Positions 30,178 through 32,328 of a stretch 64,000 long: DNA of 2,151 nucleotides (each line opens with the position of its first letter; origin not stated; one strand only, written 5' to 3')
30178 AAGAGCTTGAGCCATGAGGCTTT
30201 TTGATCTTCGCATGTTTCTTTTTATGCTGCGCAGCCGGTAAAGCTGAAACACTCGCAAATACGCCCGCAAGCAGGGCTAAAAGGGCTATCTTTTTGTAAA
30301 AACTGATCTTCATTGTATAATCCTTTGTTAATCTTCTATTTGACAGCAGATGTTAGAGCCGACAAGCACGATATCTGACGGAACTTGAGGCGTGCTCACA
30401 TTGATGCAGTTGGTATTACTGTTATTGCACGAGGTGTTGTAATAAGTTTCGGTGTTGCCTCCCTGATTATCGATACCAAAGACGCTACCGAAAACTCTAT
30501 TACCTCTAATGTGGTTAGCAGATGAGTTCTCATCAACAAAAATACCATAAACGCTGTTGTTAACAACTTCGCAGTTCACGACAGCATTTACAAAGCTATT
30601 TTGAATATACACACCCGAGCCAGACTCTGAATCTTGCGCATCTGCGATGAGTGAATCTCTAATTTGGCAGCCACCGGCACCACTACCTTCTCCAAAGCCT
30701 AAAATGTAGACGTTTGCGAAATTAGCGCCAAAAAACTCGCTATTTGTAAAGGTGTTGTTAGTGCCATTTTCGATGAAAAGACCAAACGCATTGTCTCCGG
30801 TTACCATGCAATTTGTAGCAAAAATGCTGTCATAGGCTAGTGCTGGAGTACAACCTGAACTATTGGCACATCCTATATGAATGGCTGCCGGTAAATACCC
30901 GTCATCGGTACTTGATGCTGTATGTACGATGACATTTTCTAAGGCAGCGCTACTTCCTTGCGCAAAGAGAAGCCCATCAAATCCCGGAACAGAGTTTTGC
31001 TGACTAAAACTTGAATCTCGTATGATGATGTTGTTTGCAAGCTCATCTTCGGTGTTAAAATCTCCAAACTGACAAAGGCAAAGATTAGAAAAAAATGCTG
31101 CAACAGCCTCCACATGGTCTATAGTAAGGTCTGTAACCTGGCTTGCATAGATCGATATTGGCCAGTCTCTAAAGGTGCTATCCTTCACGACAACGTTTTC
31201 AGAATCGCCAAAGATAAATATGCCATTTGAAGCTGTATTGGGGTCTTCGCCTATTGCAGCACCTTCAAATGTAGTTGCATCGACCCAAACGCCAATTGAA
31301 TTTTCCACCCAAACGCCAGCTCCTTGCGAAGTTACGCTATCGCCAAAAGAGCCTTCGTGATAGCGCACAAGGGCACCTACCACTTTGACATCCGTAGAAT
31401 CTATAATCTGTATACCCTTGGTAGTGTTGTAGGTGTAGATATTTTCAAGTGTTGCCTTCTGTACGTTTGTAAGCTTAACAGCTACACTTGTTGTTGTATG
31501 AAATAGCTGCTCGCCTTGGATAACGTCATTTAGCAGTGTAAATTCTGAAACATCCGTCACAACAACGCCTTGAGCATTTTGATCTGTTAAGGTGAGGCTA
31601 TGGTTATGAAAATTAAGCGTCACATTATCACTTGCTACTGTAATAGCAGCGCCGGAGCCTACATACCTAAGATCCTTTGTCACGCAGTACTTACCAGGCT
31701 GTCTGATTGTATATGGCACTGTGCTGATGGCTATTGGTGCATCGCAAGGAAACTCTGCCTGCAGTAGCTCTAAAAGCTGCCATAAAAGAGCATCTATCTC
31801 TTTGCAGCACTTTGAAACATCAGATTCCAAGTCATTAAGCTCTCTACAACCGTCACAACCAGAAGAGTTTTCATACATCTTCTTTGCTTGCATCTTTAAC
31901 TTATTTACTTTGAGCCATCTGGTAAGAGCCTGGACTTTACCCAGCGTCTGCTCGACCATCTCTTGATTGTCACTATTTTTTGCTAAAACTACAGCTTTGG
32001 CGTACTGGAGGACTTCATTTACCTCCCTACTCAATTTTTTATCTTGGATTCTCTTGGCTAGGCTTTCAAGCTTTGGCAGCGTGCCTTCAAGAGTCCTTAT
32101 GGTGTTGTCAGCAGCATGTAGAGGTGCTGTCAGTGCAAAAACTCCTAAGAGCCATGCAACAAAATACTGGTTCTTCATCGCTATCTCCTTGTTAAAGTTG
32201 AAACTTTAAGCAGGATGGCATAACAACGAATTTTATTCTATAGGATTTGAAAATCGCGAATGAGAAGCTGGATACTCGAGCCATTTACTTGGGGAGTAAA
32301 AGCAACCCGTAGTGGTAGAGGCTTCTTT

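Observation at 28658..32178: Tandem pair of secreted, cysteine-capped beta-helix paralogues, core of a four-member family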

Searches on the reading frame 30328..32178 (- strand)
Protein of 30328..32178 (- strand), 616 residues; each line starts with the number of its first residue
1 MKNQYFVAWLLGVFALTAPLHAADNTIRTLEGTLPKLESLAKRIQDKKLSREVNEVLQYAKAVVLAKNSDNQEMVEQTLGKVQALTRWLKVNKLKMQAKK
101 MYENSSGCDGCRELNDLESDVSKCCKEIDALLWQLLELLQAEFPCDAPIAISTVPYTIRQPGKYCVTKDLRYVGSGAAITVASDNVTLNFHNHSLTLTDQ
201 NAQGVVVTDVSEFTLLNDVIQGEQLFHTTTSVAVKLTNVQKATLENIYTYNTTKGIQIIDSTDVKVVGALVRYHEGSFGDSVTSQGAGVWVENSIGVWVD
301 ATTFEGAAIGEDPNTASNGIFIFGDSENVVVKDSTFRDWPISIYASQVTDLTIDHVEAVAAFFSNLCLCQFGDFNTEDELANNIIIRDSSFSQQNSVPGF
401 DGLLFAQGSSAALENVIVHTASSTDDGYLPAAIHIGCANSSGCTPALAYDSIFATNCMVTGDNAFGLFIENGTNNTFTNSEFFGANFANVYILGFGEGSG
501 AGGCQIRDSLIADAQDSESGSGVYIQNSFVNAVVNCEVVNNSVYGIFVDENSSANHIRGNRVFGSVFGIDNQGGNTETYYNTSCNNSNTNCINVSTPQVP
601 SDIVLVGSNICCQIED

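Call 4: search_protein_families(library=pfam, proteins=[window:30328-32178:-], max_evalue=1)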
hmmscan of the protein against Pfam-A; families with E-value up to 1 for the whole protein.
window:30328-32178:- (616 aa): 3 families
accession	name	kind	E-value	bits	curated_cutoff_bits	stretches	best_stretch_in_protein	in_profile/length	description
PF13229.12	Beta_helix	-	4e-13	49.7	25.9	4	453-579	12-129/158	Right handed beta helix region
PF05048.19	NosD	-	4.7e-07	29.9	23.6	3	452-589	71-194/212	Periplasmic copper-binding protein (NosD)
PF09660.15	DUF2397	-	0.097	11.9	28.5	1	27-90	196-259/483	Protein of unknown function (DUF2397)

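Call 5: search_protein_families(library=ncbifam, proteins=[window:30328-32178:-], max_evalue=1)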
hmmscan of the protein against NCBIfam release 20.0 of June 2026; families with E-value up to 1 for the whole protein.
window:30328-32178:- (616 aa): 2 families
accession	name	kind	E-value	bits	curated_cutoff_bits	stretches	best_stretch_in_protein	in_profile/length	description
TIGR03804.1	para_beta_helix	repeat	2.6e-06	27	19.45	1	522-565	1-42/44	parallel beta-helix repeat protein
TIGR04247.1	NosD_copper_fam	subfamily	2.2e-05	23.2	300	2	460-586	215-306/377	nitrous oxide reductase family maturation protein NosD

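Call 16: list_cluster_members(proteins=[P0001, window:30328-32178:-, window:12624-14768:+, window:17681-19420:+, window:23071-24585:-, P0011])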
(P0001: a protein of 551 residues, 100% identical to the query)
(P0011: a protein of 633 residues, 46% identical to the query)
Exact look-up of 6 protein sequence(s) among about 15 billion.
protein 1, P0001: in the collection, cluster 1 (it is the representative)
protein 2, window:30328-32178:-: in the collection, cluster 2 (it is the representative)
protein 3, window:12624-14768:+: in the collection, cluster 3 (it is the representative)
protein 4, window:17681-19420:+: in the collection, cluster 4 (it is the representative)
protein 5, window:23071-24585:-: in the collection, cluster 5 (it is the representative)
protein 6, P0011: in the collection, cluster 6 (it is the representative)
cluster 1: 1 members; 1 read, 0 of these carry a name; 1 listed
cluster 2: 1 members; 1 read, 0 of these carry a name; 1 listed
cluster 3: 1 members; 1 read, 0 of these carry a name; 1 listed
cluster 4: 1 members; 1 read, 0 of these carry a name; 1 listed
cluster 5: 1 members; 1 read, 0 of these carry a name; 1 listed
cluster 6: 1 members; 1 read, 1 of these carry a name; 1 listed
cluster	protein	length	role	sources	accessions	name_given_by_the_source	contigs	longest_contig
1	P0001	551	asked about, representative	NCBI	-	-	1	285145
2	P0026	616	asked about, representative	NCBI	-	-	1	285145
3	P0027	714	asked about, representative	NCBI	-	-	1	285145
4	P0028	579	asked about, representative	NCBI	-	-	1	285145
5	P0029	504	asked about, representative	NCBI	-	-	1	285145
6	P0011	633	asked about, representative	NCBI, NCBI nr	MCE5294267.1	MAG: right-handed parallel beta-helix repeat-containing protein [Chlamydiales bacterium] | right-handed parallel beta-helix repeat-containing protein [Chlamydiales bacterium]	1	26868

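Call 74: predict_structure(alignment_id=A3)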
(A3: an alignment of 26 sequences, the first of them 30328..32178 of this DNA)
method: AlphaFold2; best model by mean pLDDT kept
length: 616 residues; sequences in the alignment: 26
mean_pLDDT: 86.4   pTM: 0.75
mean pLDDT of the five models: 86.4, 85.7, 84.1, 82.9, 82.1
residues with pLDDT >= 90: 379; 70-90: 143; 50-70: 60; < 50: 34
segments of 3 or more residues with pLDDT < 50: 1-11, 100-117
pLDDT, mean of each block of 10 residues (from residue 1): 41 51 69 84 84 91 78 85 84 63 39 47 66 67 61 97 94 97 96 94 98 96 92 98 97 97 98 82 79 98 87 80 96 96 96 98 91 86 98 92 96 98 89 88 80 98 96 96 97 76 96 95 94 98 97 93 96 90 94 85 79 75
secondary structure, 60 per line:
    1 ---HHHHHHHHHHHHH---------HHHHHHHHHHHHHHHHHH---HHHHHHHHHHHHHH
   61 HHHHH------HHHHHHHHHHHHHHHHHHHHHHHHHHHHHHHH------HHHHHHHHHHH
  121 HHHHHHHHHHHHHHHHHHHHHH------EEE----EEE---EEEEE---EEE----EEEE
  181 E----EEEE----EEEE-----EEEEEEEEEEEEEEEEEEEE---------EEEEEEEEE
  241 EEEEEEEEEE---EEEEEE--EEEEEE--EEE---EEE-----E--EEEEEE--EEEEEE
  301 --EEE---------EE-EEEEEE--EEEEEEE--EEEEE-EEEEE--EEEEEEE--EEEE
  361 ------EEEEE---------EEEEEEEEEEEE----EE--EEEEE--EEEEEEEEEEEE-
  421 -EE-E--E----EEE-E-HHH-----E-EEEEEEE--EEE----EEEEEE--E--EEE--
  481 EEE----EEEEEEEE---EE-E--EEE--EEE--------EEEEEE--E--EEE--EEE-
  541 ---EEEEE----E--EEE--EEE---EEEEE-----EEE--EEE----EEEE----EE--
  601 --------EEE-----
elements in order: H4-16 H26-43 H47-65 H72-103 H110-142 E149-151 E156-158 E162-166 E170-172 E177-181 E186-189 E194-197 E203-222 E232-250 E254-259 E262-267 E270-272 E276-278 E287-292 E295-300 E303-305 E318-323 E326-332 E335-339 E341-345 E348-354 E357-360 E367-371 E381-392 E401-405 E408-419 E433-435 E449-455 E458-460 E465-470 E476-478 E481-483 E488-495 E505-507 E510-512 E521-526 E532-534 E537-539 E544-548 E556-558 E561-563 E567-571 E577-579 E582-584 E589-592 E609-611

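Call 83: search_protein_families(library=phrogs, proteins=[window:30328-32178:-], max_evalue=0.001)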
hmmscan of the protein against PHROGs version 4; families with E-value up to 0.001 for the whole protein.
window:30328-32178:- (616 aa): 0 families

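Call 85: fold_search(model_id=the predicted structure, library=pdb)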
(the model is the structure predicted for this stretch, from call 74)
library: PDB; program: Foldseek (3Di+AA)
matches with E <= 10: 318; with E <= 0.001: 66
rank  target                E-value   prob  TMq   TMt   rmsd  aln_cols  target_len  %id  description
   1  4ozy                  6.0e-06  1.00  0.29  0.39   9.7       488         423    9  Crystal Structure of the periplasmic alginate epimerase AlgG T265N mutant (released 2015-03-04)
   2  2pyg_B                7.9e-06  1.00  0.21  0.30  13.1       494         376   13  Azotobacter vinelandii Mannuronan C-5 epimerase AlgE4 A-module (released 2008-05-27)
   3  4nk6                  9.4e-06  1.00  0.27  0.36   9.7       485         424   10  Crystal Structure of the periplasmic alginate epimerase AlgG (released 2014-01-15)
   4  6nw9_B                1.3e-05  1.00  0.34  0.34   8.8       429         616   11  CRYSTAL STRUCTURE OF A TAILSPIKE PROTEIN 3 (TSP3, ORF212) FROM ESCHERICHIA COLI O157:H7 BACTERIOPHAGE CBA120 (released 2019-06-05)
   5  6f7k_B                1.5e-05  1.00  0.29  0.32  11.0       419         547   11  Crystal structure of Dettilon tailspike protein (gp208) (released 2018-12-19)
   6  2x6y_A                1.7e-05  1.00  0.41  0.42   8.6       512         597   12  Tailspike protein mutant D339A of E.coli bacteriophage HK620 in complex with hexasaccharide (released 2011-03-02)
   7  2vji                  1.8e-05  1.00  0.37  0.38   9.4       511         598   13  Tailspike protein of E.coli bacteriophage HK620 (released 2008-07-01)
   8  7dmk_D                1.9e-05  0.99  0.18  0.16  22.2       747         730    8  PL6 alginate lyase BcAlyPL6 (released 2021-10-06)
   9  7c7d_A                2.0e-05  1.00  0.25  0.28  10.7       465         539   13  Crystal structure of the catalytic unit of thermostable GH87 alpha-1,3-glucanase from Streptomyces thermodiastaticus s (released 2020-11-11)
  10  4xop_A                2.5e-05  1.00  0.39  0.40   9.0       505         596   13  Tailspike protein double mutant D339N/E372Q of E. coli bacteriophage HK620 in complex with hexasaccharide (released 2016-01-27)
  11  6f7k_A                2.6e-05  1.00  0.26  0.28  11.9       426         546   13  Crystal structure of Dettilon tailspike protein (gp208) (released 2018-12-19)
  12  4xn0                  2.9e-05  1.00  0.37  0.38   8.9       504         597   13  Tailspike protein mutant E372A of E. coli bacteriophage HK620 (released 2016-01-27)
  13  2pyh_B                3.1e-05  1.00  0.28  0.43  11.3       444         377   13  Azotobacter vinelandii Mannuronan C-5 epimerase AlgE4 A-module complexed with mannuronan trisaccharide (released 2008-05-27)
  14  6k0p_A                3.1e-05  1.00  0.28  0.31  10.9       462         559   10  Catalytic domain of GH87 alpha-1,3-glucanase D1045A in complex with nigerose (released 2019-12-25)
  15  4nk8                  3.3e-05  1.00  0.25  0.34  10.8       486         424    9  Crystal Structure of the periplasmic alginate epimerase AlgG D317A mutant (released 2014-01-15)
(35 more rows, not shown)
